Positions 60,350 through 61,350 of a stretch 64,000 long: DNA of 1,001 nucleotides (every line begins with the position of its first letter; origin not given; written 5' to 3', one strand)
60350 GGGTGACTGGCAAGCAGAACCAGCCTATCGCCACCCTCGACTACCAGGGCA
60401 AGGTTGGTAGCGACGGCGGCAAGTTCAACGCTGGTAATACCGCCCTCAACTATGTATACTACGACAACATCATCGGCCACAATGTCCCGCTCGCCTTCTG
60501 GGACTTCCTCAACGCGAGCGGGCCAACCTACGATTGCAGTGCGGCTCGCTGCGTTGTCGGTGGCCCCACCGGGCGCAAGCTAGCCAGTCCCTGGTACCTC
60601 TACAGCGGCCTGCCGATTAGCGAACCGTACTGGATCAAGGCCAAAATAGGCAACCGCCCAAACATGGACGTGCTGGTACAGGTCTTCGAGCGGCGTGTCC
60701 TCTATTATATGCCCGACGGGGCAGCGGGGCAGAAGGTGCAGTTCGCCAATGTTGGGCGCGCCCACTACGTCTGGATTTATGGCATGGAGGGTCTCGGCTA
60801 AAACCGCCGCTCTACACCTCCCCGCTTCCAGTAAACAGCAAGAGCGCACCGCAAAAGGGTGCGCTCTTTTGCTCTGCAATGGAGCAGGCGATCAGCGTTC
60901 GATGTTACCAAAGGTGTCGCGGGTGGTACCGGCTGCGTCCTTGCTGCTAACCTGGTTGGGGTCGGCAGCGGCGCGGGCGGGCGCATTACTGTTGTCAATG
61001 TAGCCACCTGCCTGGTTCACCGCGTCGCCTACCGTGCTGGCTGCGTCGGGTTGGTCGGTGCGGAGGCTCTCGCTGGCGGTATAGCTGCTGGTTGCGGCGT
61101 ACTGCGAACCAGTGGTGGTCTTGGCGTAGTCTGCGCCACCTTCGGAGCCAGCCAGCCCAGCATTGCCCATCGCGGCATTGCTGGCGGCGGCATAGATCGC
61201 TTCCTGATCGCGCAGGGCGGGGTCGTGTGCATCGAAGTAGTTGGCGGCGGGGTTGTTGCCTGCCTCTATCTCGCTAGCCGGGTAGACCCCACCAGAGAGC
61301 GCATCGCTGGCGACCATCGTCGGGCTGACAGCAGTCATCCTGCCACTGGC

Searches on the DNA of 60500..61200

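Call 74: search_rna_families(source=window, start=60500, end=61200, threshold=evalue, max_evalue=10)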
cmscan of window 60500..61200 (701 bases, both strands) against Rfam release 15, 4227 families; matches with E-value up to 10: 4.
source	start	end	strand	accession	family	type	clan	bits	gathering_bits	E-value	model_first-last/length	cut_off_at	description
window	60655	60760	+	RF01555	TB9Cs3H1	Gene; snRNA; snoRNA; HACA-box;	-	17.3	45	2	1-68/68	no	Trypanosomatid snoRNA TB9Cs3H1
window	60837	60875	+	RF03994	mir-7558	Gene; miRNA;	-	15.2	80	7.9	1-51/51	no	mir-7558 microRNA precursor family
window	61040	61179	+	RF00102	VA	Gene;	-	15.1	62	10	1-159/159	no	VA RNA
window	60840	60868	-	RF02066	STnc320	Gene; sRNA;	-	14.2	50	9.3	22-45/55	no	Salmonella enterica sRNA STnc320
